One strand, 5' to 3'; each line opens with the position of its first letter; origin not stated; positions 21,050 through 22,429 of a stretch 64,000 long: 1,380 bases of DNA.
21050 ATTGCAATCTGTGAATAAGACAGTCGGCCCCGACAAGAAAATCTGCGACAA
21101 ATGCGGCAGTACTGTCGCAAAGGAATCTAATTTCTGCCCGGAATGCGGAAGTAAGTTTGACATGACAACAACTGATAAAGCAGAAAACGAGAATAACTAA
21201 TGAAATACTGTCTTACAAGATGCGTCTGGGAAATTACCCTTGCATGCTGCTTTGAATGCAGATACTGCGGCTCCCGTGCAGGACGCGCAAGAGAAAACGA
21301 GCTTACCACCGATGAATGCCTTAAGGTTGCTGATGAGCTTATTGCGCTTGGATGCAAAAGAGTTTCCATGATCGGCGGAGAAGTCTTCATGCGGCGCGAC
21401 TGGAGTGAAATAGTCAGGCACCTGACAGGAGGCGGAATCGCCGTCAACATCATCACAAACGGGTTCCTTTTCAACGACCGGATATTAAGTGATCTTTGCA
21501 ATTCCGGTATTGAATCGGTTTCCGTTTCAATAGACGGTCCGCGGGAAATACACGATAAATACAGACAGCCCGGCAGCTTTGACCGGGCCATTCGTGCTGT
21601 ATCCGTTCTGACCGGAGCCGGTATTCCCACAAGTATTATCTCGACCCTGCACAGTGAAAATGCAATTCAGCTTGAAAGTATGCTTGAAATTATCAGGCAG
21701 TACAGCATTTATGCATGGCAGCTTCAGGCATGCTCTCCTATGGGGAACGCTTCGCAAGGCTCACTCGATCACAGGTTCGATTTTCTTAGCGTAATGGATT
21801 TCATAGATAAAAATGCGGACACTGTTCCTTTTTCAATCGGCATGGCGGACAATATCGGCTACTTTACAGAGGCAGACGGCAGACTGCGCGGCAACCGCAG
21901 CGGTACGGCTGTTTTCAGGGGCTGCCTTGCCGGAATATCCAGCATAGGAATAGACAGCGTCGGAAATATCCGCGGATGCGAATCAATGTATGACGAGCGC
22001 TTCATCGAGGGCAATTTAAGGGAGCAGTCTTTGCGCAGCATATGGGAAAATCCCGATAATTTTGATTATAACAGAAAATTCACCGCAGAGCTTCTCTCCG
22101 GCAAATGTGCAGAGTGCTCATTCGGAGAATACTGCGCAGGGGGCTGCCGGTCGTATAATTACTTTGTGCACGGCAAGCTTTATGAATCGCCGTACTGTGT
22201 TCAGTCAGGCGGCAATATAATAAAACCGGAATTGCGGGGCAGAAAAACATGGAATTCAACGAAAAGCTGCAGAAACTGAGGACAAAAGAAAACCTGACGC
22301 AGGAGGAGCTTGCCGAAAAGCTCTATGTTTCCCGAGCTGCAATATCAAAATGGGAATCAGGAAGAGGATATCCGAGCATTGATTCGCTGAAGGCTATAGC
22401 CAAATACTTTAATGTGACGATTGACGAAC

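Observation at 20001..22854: Unclassified cassette: S51 peptidase, Cys-motif/YAGPQ protein, stand-alone radical SAM/SPASM enzyme, membrane XRE regulator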

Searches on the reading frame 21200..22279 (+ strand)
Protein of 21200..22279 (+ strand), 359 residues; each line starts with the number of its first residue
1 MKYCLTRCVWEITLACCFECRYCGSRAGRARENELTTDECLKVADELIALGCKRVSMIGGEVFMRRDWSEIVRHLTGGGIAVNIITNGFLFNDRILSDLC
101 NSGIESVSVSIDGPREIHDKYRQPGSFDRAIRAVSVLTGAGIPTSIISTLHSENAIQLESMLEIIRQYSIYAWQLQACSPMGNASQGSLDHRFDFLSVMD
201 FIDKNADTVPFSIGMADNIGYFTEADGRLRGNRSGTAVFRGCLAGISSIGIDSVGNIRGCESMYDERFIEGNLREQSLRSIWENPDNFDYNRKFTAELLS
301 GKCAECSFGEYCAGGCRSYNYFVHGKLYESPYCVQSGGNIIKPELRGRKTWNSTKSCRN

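Call 3: search_protein_families(library=pfam, proteins=[window:21200-22279:+], max_evalue=0.01)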
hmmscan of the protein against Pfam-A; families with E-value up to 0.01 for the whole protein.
window:21200-22279:+ (359 aa): 3 families
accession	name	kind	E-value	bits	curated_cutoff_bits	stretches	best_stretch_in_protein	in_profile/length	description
PF04055.27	Radical_SAM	-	2.8e-26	93.1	29.5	1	11-163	2-164/166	Radical SAM superfamily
PF13186.11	SPASM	-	3.3e-06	27.7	21.5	1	242-306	1-66/67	Iron-sulfur cluster-binding domain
PF13353.11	Fer4_12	-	0.0016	19.2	22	1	15-118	14-120/137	4Fe-4S single cluster domain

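Call 4: search_protein_families(library=ncbifam, proteins=[window:21200-22279:+], max_evalue=0.01)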
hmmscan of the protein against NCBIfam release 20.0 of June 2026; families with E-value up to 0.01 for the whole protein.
window:21200-22279:+ (359 aa): 77 families (the best 25 are shown)
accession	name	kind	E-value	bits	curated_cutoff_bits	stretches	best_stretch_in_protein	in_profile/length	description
TIGR04103.1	rSAM_nif11_3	equivalog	3e-69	233.6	725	1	6-348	5-357/412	nif11-class peptide radical SAM maturase 3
TIGR03913.1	rad_SAM_trio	equivalog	5.2e-63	213.1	591.75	1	3-348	16-367/477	GDL motif peptide-associated radical SAM/SPASM maturase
TIGR04545.1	rSAM_ahbD_hemeb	equivalog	1.3e-48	166.2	500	1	9-334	3-336/339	heme b synthase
TIGR04133.1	rSAM_w_lipo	hypoth_equivalog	1.8e-42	145.6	425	1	4-316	22-331/350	TIGR04133 family radical SAM/SPASM protein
NF050035.1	rSAM_WgK_link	exception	1.3e-39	136.2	650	2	12-189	15-195/367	radical SAM/SPASM peptide maturase WgkB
TIGR03962.1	mycofact_rSAM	equivalog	9.2e-39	133.5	265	2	9-169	15-177/339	mycofactocin radical SAM maturase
NF045574.1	sacti_mat_StsB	exception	2.2e-38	132.3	625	1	5-320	95-399/466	StsB family radical SAM/SPASM domain sactipeptide maturase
TIGR04053.2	TIGR04053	equivalog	4.4e-37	128.2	395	2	9-214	11-222/366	TIGR04053 family radical SAM/SPASM domain-containing protein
TIGR04303.1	GeoRSP_rSAM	equivalog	5.9e-34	118.1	400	1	9-328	8-318/325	GeoRSP system radical SAM/SPASM protein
TIGR04051.1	rSAM_NirJ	equivalog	1.2e-32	113.3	515.45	2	9-175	5-173/354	heme d1 biosynthesis radical SAM protein NirJ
TIGR04055.1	rSAM_NirJ2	equivalog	4e-32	112.1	500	1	10-334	4-323/326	putative heme d1 biosynthesis radical SAM protein NirJ2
TIGR04250.1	SCM_rSAM_ScmE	equivalog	2e-31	109.2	400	1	11-327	8-338/358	SynChlorMet cassette radical SAM/SPASM protein ScmE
TIGR04054.1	rSAM_NirJ1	equivalog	1.6e-30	106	650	2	9-170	39-202/387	putative heme d1 biosynthesis radical SAM protein NirJ1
TIGR04347.1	pseudo_SAM_Halo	equivalog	2.9e-30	105.8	525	2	8-168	40-202/390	TIGR04347 family pseudo-SAM/SPASM protein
TIGR04546.1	rSAM_ahbC_deAc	equivalog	2e-28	99.3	650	2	8-170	41-205/390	12,18-didecarboxysiroheme deacetylase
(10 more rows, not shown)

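Call 6: find_homologous_proteins(query=window:21200-22279:+)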
Query window:21200-22279:+ (359 aa): 1566 proteins with E <= 0.001 among 4321 candidates; the best 120 are listed.
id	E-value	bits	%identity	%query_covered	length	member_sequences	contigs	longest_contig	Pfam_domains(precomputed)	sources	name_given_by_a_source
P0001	5.0e-246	833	100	100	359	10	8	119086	PF13186.12,PF04055.28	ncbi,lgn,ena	-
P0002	1.4e-190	651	81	94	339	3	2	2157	PF13186.12,PF04055.28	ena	-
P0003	1.1e-189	648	82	94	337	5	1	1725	PF13186.12,PF04055.28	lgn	-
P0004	2.2e-189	647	81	94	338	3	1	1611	PF13186.12,PF04055.28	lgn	-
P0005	2.8e-189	647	82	93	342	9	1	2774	PF13186.12,PF04055.28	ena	-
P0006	4.9e-189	646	81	94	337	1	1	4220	PF13186.12,PF04055.28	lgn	-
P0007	1.8e-188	644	80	94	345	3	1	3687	PF13186.12,PF04055.28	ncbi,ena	-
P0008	2.7e-188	643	81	94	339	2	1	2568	PF13186.12,PF04055.28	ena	-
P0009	5.3e-188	642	80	94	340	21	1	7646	PF13186.12,PF04055.28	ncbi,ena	-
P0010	1.8e-186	637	79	94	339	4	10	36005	PF13186.12,PF04055.28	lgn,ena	-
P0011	4.3e-186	636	79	94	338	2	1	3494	PF13186.12,PF04055.28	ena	-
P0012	8.0e-186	635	80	93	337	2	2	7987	PF13186.12,PF04055.28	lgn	-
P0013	8.7e-186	635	79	94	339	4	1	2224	PF13186.12,PF04055.28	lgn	-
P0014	2.2e-185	634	80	93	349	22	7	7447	PF13186.12,PF04055.28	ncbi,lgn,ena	-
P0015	6.0e-184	629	80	94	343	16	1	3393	PF13186.12,PF04055.28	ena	-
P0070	2.7e-157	541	67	93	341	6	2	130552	PF13186.12,PF04055.28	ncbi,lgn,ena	-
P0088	2.0e-156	539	68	92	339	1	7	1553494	PF13186.12,PF04055.28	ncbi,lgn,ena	-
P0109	2.3e-155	535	67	92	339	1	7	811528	PF13186.12,PF04055.28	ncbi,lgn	-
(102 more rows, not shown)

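Call 9: find_related_loci(query=A1, collection=genome_contigs, flank=6000)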
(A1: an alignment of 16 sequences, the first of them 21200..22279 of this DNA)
Query A1 (359 aa) in genome_contigs; peptide patterns used: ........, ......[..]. (x = any residue, [..] = any of these).
371 stretches matched a pattern; 332 encode a relative of the query (tblastn E <= 1e-3); the best 80 are kept; 80 distinct loci.
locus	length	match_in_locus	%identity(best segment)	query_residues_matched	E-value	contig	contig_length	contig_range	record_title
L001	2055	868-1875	82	1-336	0e+0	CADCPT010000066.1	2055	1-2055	MAG: uncultured Ruminococcus sp. isolate RUG14860 genome assembly, contig: RUG14860_asm_66, whole genome shotgun sequenc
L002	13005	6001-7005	81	1-335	0e+0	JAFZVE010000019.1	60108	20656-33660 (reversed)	MAG: Clostridiales bacterium isolate RGIG8127 Water_buffalos_Rumen-3__c424181, whole genome shotgun sequence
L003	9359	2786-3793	79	1-336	0e+0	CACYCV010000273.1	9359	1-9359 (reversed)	MAG: uncultured Ruminococcus sp. isolate RUG11824 genome assembly, contig: RUG11824_asm_273, whole genome shotgun sequen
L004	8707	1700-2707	79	1-336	0e+0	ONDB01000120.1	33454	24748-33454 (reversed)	uncultured Clostridiales bacterium isolate RUG183 genome assembly, contig: k87_23253345, whole genome shotgun sequence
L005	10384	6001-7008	79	1-336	0e+0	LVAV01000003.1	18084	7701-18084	MAG: Clostridiales bacterium Firm_16 _contig_116187, whole genome shotgun sequence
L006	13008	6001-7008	78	1-336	0e+0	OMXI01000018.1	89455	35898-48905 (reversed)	uncultured Clostridiales bacterium isolate RUG060 genome assembly, contig: scaffold_840, whole genome shotgun sequence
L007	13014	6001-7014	78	1-338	0e+0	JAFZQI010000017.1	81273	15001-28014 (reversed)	MAG: Clostridiales bacterium isolate RGIG8001 Water_buffalos_Rumen-1__c321881, whole genome shotgun sequence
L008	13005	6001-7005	77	1-335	2e-179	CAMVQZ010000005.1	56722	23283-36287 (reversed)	MAG TPA_asm: uncultured Clostridia bacterium isolate SRR8387715_bin.100_metaWRAP_v1.3_MAG genome assembly, contig: ERZ14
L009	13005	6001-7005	69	1-335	6e-167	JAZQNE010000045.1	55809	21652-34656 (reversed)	MAG: Lachnospiraceae bacterium isolate T1900045246_TH20190016.MAGScoT_cleanbin_000065 SGB_5642_k141_735742, whole genome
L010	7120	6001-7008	69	1-336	2e-166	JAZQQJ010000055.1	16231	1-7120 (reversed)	MAG: Lachnospiraceae bacterium isolate T1900045236_TH20190006.MAGScoT_cleanbin_000031 SGB_5474_k141_1991057, whole genom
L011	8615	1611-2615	70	1-335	3e-165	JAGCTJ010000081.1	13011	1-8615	MAG: Lachnospiraceae bacterium isolate RGIG10105 Yak_Rumen-1__c1087901, whole genome shotgun sequence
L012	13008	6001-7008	68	1-336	1e-163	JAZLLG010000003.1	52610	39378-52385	MAG: Lachnospiraceae bacterium isolate T1900044958_TA20190014.MAGScoT_cleanbin_000014 SGB_3880_k141_1023191, whole genom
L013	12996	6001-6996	70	3-334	4e-163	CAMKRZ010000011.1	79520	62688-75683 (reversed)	MAG: uncultured Lachnoclostridium sp. isolate SRR12081299_bin.56_metaWRAP_v1.3_MAG genome assembly, contig: ERZ12289776.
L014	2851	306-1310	68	1-335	2e-172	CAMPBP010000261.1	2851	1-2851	MAG: uncultured Lachnospiraceae bacterium isolate SRR873610_bin.120_metaWRAP_v1.3_MAG genome assembly, contig: NODE_1214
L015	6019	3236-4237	69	1-334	5e-164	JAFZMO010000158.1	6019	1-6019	MAG: Lachnospiraceae bacterium isolate RGIG7903 Water_buffalos_Reticulum.Co__c4962843, whole genome shotgun sequence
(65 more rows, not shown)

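Call 26: search_solved_structures(query=window:21200-22279:+, max_evalue=0.001)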
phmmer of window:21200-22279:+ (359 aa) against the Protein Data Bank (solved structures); distinct sequences matched with E-value up to 0.001: 10.
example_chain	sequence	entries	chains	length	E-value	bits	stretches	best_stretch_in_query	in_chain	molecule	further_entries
6efn_A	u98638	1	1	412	8.1e-19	71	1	3-196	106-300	Sporulation killing factor maturation protein SkfB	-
7vob_C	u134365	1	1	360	1.4e-15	60.3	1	11-179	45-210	Cytosylglucuronate decarboxylase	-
7voc_C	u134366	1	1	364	1.4e-15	60.3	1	11-179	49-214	Cytosylglucuronate decarboxylase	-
6c8v_A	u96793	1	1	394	7.6e-08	34.9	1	10-164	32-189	Coenzyme PQQ synthesis protein E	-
2fb2_A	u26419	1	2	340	1.9e-07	33.5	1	11-146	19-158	Molybdenum cofactor biosynthesis protein A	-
1tv7_A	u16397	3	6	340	2.5e-07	33.2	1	12-146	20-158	Molybdenum cofactor biosynthesis protein A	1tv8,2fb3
4k37_A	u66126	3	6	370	8.3e-07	31.4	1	83-329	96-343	Anaerobic sulfatase-maturating enzyme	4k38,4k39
4k36_A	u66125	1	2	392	9.6e-07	31.2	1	83-329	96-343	Anaerobic sulfatase-maturating enzyme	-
5wgg_A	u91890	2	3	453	1.1e-06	31.1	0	11-122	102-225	Radical SAM domain protein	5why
9gm3_A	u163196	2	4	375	4.4e-06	29.1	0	289-335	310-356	ChlB radical SAM domain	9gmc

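Call 28: find_encoding_contigs(protein=window:21200-22279:+, flank=8000, max_places=4)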
Protein window:21200-22279:+ (359 aa): 10 contigs read that carry it; 4 places shown.
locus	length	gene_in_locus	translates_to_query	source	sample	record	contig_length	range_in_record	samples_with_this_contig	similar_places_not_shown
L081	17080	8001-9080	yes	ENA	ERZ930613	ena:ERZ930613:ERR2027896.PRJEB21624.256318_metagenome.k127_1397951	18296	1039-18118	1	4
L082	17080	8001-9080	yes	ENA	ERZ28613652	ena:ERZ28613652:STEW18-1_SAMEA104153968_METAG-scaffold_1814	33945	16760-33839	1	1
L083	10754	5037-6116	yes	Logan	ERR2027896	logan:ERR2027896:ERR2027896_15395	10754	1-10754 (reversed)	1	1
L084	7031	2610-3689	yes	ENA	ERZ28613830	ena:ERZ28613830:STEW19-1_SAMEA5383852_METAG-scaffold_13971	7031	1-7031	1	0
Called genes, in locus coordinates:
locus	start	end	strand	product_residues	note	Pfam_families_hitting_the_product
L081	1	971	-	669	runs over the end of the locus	?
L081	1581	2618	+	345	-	PF03193:RsgA_GTPase, PF00005:ABC_tran (weak), PF01926:MMR_HSR1, PF04548:AIG1 (faint)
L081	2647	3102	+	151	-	PF13302:Acetyltransf_3, PF00583:Acetyltransf_1, PF13673:Acetyltransf_10, PF13508:Acetyltransf_7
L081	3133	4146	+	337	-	PF00005:ABC_tran, PF13304:AAA_21 (weak)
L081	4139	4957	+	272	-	PF06182:ABC2_membrane_6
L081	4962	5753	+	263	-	PF06182:ABC2_membrane_6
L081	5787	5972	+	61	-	-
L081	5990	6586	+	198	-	-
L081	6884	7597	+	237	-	PF03575:Peptidase_S51 (weak)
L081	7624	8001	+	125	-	PF17032:Zn_ribbon_15 (weak), PF12773:DZR (faint), PF13240:Zn_Ribbon_1 (weak), PF13248:Zn_ribbon_3 (weak)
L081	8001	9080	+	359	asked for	PF04055:Radical_SAM, PF13186:SPASM (weak)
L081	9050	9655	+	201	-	PF01381:HTH_3, PF08279:HTH_11 (faint), PF12844:HTH_19, PF13443:HTH_26, PF13560:HTH_31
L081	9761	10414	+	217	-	PF01569:PAP2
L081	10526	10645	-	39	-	-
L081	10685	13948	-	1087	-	PF03382:DUF285, PF13855:LRR_8 (faint), PF23952:LRR_EndoS (faint), PF12799:LRR_4 (faint), PF03382:DUF285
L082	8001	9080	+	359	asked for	PF04055:Radical_SAM, PF13186:SPASM (weak)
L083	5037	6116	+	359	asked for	PF04055:Radical_SAM, PF13186:SPASM (weak)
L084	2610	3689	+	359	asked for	PF04055:Radical_SAM, PF13186:SPASM (weak)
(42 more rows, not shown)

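Call 46: list_cluster_members(proteins=[P0088, P0109, P0070, P0001, P0014, P0155, P0125, P0129])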
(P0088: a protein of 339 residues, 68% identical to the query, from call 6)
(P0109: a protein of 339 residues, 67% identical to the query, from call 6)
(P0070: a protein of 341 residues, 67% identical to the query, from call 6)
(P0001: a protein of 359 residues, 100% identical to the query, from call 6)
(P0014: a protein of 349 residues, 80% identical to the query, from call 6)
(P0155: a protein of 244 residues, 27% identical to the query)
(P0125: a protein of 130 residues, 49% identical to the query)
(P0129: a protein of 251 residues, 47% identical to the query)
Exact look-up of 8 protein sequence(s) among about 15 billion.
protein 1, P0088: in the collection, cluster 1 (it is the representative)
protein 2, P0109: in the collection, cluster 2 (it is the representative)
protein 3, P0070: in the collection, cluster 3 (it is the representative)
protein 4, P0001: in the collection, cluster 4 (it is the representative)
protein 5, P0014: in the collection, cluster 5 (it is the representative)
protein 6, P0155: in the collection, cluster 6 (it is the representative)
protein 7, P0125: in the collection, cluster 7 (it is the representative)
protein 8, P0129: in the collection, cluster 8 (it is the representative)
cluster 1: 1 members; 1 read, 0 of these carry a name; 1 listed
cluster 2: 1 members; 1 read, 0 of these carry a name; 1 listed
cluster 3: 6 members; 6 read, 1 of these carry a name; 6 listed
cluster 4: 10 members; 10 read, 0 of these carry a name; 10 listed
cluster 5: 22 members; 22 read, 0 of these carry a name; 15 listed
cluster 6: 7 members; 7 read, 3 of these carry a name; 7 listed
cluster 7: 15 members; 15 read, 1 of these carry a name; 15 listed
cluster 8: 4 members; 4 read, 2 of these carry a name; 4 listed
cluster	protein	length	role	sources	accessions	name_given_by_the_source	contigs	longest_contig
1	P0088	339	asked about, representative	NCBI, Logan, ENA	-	-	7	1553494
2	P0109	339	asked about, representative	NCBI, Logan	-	-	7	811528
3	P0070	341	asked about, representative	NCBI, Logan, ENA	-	-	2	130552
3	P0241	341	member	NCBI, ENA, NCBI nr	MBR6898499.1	MAG: radical SAM protein [Lachnospiraceae bacterium] | radical SAM protein [Lachnospiraceae bacterium]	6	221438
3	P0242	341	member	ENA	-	-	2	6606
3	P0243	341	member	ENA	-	-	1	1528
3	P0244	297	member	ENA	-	-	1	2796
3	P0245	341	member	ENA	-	-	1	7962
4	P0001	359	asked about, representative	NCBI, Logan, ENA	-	-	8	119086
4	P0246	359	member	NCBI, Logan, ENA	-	-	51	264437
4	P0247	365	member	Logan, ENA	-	-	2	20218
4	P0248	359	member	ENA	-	-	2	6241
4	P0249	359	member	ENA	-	-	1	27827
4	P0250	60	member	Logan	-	-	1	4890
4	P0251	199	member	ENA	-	-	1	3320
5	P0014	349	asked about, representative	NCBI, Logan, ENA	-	-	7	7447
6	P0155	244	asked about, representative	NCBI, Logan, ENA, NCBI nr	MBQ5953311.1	MAG: zinc ribbon domain-containing protein [Lachnospiraceae bacterium] | zinc ribbon domain-containing protein [Lachnospiraceae bacterium]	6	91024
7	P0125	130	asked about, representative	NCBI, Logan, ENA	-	-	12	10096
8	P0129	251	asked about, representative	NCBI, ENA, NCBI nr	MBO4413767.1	MAG: zinc ribbon domain-containing protein [Clostridia bacterium] | zinc ribbon domain-containing protein [Clostridia bacterium]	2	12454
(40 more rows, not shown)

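Call 53: predict_structure(alignment_id=A1)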
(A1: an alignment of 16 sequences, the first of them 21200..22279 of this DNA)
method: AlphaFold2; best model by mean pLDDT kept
length: 359 residues; sequences in the alignment: 16
mean_pLDDT: 70.8   pTM: 0.77
mean pLDDT of the five models: 70.8, 68.1, 61.8, 58.2, 54.7
residues with pLDDT >= 90: 104; 70-90: 107; 50-70: 55; < 50: 93
segments of 3 or more residues with pLDDT < 50: 17-19, 26-28, 179-187, 227-244, 301-306, 308-359
pLDDT, mean of each block of 10 residues (from residue 1): 78 62 51 86 97 85 88 96 85 93 91 90 87 94 88 89 93 70 45 71 82 67 52 34 62 83 70 95 83 60 46 43 43 34 28 25
secondary structure, 60 per line:
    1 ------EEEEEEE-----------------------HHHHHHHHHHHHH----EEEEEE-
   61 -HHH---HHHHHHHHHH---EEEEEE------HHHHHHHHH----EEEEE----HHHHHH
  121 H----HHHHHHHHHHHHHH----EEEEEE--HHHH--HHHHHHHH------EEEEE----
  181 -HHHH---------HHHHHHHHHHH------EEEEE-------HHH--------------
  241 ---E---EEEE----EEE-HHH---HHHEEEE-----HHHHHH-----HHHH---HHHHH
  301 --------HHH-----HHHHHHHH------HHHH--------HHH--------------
elements in order: E7-13 H37-49 E54-59 H68-77 E81-86 H93-101 E106-110 H115-121 H126-139 E144-149 H152-155 H158-165 E172-176 H182-185 H195-205 E212-216 E248-251 E256-258 E269-272 H278-283 H289-292 H296-300 H317-324 H331-334

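Call 57: fold_search(model_id=the predicted structure, library=pdb)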
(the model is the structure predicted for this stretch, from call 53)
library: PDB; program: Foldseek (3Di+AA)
matches with E <= 10: 1737; with E <= 0.001: 229
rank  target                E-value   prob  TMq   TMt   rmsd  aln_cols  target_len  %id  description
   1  6efn                  2.3e-14  1.00  0.63  0.59   3.6       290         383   22  Structure of a RiPP maturase, SkfB (released 2018-10-24)
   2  6c8v                  3.3e-14  1.00  0.60  0.68   6.2       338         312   18  X-ray structure of PqqE from Methylobacterium extorquens (released 2018-02-14)
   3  5v1s_A                4.8e-14  1.00  0.65  0.56   5.8       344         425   16  Crystal structure of Streptococcus suis SuiB bound to S-adenosylmethionine (released 2017-08-30)
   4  5v1q_A                2.4e-13  1.00  0.65  0.56   5.8       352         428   15  Crystal structure of Streptococcus suis SuiB (released 2017-08-30)
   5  5v1q_B                2.9e-13  1.00  0.66  0.55   5.9       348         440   16  Crystal structure of Streptococcus suis SuiB (released 2017-08-30)
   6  7vob                  4.7e-13  1.00  0.62  0.67   8.1       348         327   21  The crystal structure of a Radical SAM Enzyme BlsE involved in the Biosynthesis of Blasticidin S (released 2022-05-04)
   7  5v1t_A                5.4e-13  1.00  0.65  0.54   6.6       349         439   15  Crystal structure of Streptococcus suis SuiB bound to precursor peptide SuiA (released 2017-08-30)
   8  5v1s_B                1.3e-12  1.00  0.63  0.54   6.3       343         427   16  Crystal structure of Streptococcus suis SuiB bound to S-adenosylmethionine (released 2017-08-30)
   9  2fb2_B                1.0e-11  1.00  0.52  0.57   6.4       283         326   18  Structure of the MoaA Arg17/266/268/Ala triple mutant (released 2006-05-09)
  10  1tv7_A                5.8e-11  1.00  0.55  0.60   6.2       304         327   18  Structure of the S-adenosylmethionine dependent Enzyme MoaA (released 2004-08-31)
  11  2fb2_A                9.0e-11  1.00  0.52  0.57   6.3       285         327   19  Structure of the MoaA Arg17/266/268/Ala triple mutant (released 2006-05-09)
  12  9gmc_C                4.8e-10  1.00  0.65  0.63   5.1       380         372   18  Crystal structure of the complex formed between the radical SAM protein ChlB and the R3A mutant of ChlA (released 2025-06-25)
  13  4k36_B                5.7e-10  1.00  0.59  0.58   5.3       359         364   14  His6 tagged anSMEcpe with bound AdoMet (released 2013-05-08)
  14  4k36_A                6.1e-10  1.00  0.62  0.59   5.4       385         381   15  His6 tagged anSMEcpe with bound AdoMet (released 2013-05-08)
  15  1tv7_B                7.8e-10  1.00  0.52  0.57   6.1       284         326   18  Structure of the S-adenosylmethionine dependent Enzyme MoaA (released 2004-08-31)
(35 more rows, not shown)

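Call 58: search_protein_representatives(alignment_id=A1)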
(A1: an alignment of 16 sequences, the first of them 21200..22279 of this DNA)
Query: 16 sequences, 340 profile positions. Proteins with E-value up to 0.001 (for the whole library): 61289; up to 1e-10: 21303; up to 1e-30: 1194. The best 150 are listed.
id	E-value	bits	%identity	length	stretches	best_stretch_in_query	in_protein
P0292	4.3e-153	525.6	-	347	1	2-336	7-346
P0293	3.5e-132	456.9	-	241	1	1-241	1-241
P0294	4.7e-119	413.7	-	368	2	2-213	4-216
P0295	1.5e-112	392.4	-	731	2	7-339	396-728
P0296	4.6e-105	367.7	-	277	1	65-336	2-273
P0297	5.1e-99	347.9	-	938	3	6-334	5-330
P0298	2.3e-98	345.7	-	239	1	104-338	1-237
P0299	4.0e-98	344.9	-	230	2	64-261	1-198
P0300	1.9e-93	329.5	-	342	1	2-338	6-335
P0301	3.2e-93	328.8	-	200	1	146-338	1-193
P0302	4.7e-93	328.2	-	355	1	7-334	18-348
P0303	7.9e-93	327.5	-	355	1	6-336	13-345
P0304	3.3e-92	325.5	-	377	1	3-335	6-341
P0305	1.5e-89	316.7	-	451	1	130-337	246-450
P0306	5.8e-88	311.5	-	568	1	7-337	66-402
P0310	1.4e-84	300.4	-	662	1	3-335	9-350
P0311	1.6e-83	296.9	-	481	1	1-336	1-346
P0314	5.7e-83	295.1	-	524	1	1-334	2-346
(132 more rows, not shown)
